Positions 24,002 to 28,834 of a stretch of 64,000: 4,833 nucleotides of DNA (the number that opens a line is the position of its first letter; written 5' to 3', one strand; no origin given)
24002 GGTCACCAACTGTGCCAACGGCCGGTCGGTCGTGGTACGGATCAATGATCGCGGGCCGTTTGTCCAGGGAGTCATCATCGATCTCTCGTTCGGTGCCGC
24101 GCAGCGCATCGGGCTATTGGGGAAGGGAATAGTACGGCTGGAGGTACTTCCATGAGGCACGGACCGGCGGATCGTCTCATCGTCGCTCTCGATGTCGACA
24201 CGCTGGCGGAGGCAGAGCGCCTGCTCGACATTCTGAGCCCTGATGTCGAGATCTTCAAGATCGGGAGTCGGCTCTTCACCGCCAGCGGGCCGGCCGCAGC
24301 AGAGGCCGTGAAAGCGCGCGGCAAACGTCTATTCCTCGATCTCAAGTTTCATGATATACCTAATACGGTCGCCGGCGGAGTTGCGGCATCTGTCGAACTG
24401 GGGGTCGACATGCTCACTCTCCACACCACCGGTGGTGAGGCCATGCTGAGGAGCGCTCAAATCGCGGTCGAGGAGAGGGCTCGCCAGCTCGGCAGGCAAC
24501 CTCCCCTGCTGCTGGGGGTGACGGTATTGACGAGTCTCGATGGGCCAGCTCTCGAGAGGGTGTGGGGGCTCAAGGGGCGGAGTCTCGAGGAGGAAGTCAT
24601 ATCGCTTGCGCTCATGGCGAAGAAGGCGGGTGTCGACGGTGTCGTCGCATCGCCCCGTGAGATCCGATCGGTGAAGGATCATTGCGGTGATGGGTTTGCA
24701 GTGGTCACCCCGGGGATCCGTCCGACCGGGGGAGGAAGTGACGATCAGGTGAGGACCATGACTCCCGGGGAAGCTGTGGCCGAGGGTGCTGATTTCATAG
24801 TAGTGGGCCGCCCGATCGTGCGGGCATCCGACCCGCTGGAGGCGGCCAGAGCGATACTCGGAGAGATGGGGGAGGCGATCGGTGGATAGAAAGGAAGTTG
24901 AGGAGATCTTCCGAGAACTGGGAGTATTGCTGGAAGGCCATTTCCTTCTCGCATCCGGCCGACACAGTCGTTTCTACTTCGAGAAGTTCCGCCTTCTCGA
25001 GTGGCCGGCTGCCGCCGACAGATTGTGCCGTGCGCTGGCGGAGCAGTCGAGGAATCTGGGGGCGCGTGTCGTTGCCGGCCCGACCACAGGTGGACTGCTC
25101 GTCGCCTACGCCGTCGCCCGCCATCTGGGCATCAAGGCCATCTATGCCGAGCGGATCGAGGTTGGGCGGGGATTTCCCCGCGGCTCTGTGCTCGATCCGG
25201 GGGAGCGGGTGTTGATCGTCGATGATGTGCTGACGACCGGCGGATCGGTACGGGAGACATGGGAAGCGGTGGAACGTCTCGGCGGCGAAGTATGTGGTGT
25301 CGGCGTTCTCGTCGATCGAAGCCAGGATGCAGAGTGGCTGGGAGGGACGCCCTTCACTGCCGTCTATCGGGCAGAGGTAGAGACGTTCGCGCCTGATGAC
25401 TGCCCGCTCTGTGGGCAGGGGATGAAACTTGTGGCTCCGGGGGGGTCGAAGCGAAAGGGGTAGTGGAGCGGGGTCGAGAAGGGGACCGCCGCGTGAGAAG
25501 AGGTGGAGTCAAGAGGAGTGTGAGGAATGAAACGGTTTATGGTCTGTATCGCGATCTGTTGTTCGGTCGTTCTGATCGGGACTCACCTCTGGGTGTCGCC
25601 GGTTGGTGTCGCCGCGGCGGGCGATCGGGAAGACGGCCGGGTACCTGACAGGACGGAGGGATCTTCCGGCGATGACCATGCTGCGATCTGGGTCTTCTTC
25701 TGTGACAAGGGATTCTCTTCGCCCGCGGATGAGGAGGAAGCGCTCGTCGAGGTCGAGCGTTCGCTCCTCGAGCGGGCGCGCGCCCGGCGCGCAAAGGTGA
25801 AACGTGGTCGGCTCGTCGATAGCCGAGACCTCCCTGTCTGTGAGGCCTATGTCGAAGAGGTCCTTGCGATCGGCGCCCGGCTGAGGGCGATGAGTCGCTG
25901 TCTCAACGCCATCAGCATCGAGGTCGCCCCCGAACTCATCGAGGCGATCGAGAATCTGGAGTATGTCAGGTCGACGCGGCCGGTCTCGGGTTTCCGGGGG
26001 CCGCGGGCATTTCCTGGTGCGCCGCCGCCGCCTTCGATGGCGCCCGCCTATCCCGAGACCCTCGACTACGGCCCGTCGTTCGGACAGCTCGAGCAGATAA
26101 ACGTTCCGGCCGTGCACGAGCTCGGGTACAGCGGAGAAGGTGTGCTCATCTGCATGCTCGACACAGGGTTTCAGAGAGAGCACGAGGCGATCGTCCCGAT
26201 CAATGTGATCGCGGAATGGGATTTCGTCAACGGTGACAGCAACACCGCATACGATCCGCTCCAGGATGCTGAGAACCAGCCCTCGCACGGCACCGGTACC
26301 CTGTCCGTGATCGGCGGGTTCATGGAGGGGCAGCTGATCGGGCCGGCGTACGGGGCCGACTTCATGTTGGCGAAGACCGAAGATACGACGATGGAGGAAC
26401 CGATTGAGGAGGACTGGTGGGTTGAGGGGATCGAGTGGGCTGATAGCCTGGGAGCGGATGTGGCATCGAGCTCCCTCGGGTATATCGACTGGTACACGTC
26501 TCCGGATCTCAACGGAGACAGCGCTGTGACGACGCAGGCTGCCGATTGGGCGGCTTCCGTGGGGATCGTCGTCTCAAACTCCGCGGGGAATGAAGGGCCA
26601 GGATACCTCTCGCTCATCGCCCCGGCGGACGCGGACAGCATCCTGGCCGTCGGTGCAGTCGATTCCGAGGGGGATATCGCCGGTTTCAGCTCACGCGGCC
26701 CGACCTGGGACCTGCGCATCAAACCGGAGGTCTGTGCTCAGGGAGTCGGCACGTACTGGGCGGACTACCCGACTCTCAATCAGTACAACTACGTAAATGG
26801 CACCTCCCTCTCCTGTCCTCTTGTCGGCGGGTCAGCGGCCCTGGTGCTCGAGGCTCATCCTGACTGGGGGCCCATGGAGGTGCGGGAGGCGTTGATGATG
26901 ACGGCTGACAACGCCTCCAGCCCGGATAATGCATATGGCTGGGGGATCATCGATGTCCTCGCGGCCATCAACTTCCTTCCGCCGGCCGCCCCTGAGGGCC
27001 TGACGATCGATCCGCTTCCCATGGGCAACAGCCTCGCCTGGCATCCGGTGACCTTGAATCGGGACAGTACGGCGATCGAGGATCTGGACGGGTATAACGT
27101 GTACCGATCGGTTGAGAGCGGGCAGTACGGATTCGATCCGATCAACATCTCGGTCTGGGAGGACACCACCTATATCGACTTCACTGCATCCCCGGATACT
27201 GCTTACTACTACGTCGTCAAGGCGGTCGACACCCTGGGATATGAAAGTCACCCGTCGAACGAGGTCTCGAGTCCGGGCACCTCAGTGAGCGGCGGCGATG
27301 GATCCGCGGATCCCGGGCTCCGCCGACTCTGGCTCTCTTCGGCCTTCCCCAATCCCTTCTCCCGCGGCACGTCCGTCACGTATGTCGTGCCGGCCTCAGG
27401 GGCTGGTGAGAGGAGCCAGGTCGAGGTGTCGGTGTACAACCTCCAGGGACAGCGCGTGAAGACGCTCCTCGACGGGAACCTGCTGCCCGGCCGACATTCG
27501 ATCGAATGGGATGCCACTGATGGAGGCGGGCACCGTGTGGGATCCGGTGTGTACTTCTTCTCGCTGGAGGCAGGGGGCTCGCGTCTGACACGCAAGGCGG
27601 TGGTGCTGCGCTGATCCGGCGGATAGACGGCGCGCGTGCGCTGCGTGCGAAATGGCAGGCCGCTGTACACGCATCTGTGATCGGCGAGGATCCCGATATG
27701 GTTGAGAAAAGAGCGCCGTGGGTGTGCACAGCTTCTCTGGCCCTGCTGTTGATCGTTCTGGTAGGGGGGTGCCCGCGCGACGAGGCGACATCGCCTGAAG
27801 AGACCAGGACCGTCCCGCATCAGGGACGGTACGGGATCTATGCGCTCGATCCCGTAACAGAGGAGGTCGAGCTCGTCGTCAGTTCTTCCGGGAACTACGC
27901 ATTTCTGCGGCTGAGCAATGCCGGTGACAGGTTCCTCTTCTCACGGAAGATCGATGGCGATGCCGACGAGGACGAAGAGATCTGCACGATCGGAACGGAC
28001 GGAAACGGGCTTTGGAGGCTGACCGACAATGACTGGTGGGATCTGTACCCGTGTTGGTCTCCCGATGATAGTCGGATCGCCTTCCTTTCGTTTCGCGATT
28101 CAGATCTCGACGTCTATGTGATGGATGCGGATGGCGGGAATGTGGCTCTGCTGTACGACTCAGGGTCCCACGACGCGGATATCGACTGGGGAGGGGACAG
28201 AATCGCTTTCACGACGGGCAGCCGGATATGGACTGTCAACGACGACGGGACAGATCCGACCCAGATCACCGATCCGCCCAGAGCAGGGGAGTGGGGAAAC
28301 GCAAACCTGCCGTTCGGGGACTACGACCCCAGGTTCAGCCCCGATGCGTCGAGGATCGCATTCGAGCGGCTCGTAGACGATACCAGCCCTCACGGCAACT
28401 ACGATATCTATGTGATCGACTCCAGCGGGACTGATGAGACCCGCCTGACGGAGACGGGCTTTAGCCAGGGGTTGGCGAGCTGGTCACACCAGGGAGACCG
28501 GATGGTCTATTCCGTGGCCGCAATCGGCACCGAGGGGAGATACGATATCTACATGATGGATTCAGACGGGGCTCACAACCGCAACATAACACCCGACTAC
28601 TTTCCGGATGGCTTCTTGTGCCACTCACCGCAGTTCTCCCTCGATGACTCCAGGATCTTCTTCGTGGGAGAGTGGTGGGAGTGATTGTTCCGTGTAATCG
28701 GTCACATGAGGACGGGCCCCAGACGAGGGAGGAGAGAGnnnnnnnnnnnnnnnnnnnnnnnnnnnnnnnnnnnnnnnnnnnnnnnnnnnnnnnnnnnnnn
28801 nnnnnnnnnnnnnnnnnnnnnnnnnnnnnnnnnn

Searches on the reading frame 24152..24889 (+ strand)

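Call 21: search_protein_families(library=pfam, proteins=[window:24152-24889:+], max_evalue=0.01)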
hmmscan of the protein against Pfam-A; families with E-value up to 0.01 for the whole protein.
window:24152-24889:+ (245 aa): 1 family
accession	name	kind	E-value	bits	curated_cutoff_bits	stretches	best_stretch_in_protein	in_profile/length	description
PF00215.30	OMPdecase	-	5.4e-56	190.4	27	1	8-235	2-221/221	Orotidine 5'-phosphate decarboxylase / HUMPS family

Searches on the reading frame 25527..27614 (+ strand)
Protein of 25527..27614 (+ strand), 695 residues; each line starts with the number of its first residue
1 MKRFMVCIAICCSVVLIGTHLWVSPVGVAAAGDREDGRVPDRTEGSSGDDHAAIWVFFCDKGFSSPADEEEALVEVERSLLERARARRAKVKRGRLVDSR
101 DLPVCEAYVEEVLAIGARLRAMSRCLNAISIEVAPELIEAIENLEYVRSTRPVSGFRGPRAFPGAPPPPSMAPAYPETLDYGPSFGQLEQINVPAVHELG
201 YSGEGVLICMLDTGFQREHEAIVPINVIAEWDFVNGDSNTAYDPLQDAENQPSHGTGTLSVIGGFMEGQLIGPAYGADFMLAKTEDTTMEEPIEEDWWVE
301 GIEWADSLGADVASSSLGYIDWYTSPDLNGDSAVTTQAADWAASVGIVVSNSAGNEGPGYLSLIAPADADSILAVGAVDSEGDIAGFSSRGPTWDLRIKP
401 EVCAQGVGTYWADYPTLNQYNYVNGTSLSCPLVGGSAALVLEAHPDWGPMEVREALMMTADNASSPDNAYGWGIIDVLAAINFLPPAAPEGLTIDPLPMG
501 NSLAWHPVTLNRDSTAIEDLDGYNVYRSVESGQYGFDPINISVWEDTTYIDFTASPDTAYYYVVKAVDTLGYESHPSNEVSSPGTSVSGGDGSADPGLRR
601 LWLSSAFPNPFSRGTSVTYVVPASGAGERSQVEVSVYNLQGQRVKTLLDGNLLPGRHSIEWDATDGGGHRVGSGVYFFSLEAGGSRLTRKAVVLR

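Call 21: search_protein_families(library=pfam, proteins=[window:25527-27614:+], max_evalue=0.01)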
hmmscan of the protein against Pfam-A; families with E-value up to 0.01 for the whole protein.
window:25527-27614:+ (695 aa): 4 families
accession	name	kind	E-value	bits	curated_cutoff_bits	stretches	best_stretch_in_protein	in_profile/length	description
PF00082.27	Peptidase_S8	-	3.9e-45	154.8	21.8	1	203-473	1-288/288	Subtilase family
PF13860.13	FlgD_ig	-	2.8e-08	34.1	27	1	629-682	22-75/79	FlgD Ig-like domain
PF18962.6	Por_Secre_tail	-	0.0016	19.1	27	1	607-693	2-75/75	Secretion system C-terminal sorting domain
PF13585.12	CHU_C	-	0.004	17.7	27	0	627-688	24-79/86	CHU_C Type IX secretion signal domain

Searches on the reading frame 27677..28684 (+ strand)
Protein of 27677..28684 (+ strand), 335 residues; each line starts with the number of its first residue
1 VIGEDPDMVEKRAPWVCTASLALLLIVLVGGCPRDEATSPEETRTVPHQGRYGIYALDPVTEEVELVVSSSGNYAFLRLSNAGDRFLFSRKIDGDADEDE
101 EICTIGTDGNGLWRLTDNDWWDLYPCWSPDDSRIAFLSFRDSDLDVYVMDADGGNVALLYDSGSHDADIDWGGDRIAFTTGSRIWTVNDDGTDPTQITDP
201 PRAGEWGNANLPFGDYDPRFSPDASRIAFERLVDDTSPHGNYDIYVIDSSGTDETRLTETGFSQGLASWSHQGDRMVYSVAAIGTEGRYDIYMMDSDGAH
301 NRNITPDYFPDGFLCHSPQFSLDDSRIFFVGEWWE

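Call 8: search_protein_families(library=pfam, proteins=[window:27677-28684:+], max_evalue=0.001)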
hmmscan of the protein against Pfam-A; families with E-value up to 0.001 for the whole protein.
window:27677-28684:+ (335 aa): 2 families
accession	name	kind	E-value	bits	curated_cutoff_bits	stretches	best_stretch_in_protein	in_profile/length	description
PF07676.18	PD40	-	2.6e-11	43.6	20.9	1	121-148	10-38/38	WD40-like Beta Propeller Repeat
PF00930.27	DPPIV_N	-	4.9e-06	25.9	22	0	126-149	107-130/354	Dipeptidyl peptidase IV (DPP IV) N-terminal region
